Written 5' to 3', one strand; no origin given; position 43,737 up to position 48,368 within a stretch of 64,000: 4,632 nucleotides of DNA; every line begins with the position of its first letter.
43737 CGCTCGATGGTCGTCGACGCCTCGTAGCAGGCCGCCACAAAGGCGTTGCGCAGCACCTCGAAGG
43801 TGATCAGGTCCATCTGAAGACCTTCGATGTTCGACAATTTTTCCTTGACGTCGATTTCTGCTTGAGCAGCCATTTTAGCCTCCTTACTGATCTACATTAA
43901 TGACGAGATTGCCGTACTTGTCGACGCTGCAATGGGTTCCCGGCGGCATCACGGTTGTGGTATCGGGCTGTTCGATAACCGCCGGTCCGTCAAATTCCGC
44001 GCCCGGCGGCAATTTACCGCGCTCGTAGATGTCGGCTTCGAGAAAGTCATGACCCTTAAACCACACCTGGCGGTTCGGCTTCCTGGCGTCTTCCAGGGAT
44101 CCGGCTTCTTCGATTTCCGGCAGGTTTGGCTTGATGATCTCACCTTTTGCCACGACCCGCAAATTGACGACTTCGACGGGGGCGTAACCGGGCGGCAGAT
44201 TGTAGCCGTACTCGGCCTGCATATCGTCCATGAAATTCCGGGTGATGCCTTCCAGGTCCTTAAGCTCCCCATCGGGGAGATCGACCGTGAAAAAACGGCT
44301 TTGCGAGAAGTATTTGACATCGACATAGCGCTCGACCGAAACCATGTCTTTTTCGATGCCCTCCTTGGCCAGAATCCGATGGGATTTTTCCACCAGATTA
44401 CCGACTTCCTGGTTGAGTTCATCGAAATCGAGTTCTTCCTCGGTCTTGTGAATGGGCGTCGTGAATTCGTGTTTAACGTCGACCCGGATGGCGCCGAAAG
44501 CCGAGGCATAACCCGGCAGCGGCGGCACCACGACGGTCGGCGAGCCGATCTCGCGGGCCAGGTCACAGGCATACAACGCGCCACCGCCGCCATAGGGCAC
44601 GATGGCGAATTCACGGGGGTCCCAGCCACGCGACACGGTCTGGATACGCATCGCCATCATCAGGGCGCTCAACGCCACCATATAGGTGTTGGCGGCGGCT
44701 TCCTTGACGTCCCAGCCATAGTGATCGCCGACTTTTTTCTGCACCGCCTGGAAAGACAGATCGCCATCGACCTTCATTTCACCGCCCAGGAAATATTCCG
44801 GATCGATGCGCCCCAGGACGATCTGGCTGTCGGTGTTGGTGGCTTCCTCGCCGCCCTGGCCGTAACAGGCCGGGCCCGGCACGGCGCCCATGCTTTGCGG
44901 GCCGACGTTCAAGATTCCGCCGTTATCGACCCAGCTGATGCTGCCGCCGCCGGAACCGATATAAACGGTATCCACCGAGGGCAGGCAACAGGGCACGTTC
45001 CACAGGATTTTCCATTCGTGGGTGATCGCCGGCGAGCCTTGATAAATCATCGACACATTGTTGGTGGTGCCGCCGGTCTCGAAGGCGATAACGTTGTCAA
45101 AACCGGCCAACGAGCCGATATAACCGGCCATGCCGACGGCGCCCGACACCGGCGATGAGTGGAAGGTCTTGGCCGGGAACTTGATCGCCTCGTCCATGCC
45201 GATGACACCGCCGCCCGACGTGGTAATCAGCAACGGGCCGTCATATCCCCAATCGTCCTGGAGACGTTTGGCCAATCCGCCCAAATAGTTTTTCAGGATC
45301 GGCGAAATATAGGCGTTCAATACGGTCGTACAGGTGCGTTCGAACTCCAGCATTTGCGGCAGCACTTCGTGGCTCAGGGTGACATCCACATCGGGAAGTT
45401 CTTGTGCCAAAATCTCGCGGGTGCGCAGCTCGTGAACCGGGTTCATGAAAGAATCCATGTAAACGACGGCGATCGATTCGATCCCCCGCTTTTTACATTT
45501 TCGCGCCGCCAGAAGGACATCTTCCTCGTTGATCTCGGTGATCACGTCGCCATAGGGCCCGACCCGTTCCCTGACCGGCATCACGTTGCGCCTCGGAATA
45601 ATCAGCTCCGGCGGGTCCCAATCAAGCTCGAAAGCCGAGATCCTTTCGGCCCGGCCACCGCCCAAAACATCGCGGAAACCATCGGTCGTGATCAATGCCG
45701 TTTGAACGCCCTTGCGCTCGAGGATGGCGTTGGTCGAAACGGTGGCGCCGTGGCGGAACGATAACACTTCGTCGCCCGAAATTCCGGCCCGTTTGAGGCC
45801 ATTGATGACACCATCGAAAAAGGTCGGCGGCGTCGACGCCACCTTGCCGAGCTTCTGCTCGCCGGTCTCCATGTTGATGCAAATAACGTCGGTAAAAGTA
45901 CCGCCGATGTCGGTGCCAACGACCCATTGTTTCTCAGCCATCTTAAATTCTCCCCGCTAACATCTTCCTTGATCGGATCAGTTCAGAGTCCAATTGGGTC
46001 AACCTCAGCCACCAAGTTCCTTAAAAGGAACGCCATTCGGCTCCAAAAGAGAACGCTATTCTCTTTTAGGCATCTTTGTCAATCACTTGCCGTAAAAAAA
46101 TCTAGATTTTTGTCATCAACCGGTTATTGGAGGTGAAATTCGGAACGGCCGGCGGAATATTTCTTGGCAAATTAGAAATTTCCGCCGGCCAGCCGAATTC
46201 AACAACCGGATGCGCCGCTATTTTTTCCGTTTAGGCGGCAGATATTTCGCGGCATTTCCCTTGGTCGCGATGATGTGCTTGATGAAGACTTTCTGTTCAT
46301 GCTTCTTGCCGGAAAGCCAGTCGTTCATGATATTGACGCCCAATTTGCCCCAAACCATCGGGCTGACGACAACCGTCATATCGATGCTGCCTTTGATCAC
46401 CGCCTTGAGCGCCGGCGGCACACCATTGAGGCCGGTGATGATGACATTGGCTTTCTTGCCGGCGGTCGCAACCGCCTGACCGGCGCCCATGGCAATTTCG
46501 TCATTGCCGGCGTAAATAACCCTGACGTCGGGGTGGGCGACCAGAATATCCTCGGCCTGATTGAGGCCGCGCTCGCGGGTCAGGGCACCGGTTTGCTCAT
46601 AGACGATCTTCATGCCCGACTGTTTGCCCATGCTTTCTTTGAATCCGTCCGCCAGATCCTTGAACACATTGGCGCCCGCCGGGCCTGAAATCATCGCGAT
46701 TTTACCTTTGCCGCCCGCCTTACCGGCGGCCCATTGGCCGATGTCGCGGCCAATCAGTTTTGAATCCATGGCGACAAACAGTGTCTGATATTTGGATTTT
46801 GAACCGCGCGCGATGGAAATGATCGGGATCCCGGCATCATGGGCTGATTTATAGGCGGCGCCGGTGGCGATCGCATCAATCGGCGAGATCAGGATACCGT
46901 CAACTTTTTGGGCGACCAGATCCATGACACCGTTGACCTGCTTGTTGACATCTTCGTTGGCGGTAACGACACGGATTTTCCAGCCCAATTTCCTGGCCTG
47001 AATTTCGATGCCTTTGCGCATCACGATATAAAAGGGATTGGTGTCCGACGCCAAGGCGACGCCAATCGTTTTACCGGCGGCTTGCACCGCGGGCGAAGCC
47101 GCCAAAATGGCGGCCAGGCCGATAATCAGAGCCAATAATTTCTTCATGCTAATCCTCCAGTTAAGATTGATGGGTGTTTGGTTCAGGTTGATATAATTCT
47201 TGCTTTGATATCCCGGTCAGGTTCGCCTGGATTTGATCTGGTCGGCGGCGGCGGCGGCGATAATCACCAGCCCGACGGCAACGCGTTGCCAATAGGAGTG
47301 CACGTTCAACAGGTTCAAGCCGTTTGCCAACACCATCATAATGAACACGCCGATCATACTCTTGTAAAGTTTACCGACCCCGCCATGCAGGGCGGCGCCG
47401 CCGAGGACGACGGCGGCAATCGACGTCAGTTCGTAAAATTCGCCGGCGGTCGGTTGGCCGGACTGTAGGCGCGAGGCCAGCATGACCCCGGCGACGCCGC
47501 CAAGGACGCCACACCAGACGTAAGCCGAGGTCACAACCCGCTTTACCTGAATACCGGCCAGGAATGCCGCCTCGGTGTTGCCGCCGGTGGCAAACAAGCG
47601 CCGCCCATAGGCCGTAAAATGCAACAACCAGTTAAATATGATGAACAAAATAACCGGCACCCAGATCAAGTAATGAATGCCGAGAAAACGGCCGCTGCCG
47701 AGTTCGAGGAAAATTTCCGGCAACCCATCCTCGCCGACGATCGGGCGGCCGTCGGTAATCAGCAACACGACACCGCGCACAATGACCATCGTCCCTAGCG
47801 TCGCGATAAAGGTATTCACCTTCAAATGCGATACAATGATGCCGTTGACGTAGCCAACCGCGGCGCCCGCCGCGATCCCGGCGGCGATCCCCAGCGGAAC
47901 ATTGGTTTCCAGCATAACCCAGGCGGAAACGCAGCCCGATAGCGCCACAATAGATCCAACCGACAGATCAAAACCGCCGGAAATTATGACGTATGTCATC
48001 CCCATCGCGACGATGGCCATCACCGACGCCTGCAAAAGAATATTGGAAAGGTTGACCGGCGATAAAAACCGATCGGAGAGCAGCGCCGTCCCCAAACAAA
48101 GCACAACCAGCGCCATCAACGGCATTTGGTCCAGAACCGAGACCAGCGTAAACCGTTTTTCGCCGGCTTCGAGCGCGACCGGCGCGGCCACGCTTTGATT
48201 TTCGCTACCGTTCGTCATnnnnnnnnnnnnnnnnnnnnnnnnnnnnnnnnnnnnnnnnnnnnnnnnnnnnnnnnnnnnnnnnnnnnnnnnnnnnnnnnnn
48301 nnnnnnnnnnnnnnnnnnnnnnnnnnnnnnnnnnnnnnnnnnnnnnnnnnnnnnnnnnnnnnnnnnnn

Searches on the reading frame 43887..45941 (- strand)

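Call 87: search_protein_families(library=pfam, proteins=[window:43887-45941:-], max_evalue=0.0001)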
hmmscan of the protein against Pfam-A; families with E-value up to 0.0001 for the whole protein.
window:43887-45941:- (685 aa): 3 families
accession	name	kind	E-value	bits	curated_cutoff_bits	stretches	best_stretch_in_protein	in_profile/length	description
PF01968.24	Hydantoinase_A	-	2e-72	244.3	22.9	1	202-492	1-290/291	Hydantoinase/oxoprolinase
PF05378.19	Hydant_A_N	-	9.5e-43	146.4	25.2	1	8-181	2-175/176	Hydantoinase/oxoprolinase N-terminal region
PF19278.4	Hydant_A_C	-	6.9e-17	61.9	21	1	506-676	11-185/193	Hydantoinase/oxoprolinase C-terminal domain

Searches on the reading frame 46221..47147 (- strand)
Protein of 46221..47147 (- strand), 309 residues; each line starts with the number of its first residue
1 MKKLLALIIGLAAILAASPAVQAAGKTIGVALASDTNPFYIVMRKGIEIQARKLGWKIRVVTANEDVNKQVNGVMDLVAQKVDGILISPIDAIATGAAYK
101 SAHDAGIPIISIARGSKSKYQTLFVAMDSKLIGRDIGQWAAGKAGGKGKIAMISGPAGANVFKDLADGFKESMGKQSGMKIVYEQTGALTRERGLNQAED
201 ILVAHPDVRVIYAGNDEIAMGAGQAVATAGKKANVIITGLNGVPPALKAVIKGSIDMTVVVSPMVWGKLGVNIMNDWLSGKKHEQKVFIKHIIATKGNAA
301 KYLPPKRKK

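Call 87: search_protein_families(library=pfam, proteins=[window:46221-47147:-], max_evalue=0.0001)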
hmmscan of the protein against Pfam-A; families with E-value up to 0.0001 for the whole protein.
window:46221-47147:- (309 aa): 2 families
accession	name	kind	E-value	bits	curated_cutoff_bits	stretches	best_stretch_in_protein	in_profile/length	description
PF13407.12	Peripla_BP_4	-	1.9e-53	182.1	35.1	1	28-282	1-258/258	Periplasmic binding protein domain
PF00532.27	Peripla_BP_1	-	1.1e-21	78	22.2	1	27-242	3-222/281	Periplasmic binding proteins and sugar binding domain of LacI family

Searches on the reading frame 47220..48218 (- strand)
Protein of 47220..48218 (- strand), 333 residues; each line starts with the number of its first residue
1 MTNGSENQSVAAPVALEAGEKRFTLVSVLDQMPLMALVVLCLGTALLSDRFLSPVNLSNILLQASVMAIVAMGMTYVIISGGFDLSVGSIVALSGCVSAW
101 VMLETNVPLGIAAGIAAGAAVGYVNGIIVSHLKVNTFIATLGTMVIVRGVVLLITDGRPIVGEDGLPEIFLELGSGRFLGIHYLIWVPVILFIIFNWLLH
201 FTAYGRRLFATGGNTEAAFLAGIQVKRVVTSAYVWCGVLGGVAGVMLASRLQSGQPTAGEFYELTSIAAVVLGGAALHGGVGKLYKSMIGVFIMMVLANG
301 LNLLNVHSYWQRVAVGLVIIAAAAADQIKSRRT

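Call 87: search_protein_families(library=pfam, proteins=[window:47220-48218:-], max_evalue=0.0001)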
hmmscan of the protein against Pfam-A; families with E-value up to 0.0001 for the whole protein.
window:47220-48218:- (333 aa): 1 family
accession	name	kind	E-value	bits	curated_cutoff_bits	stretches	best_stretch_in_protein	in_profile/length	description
PF02653.21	BPD_transp_2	-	2e-42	145.7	26.8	1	56-322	1-268/269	Branched-chain amino acid transport system / permease component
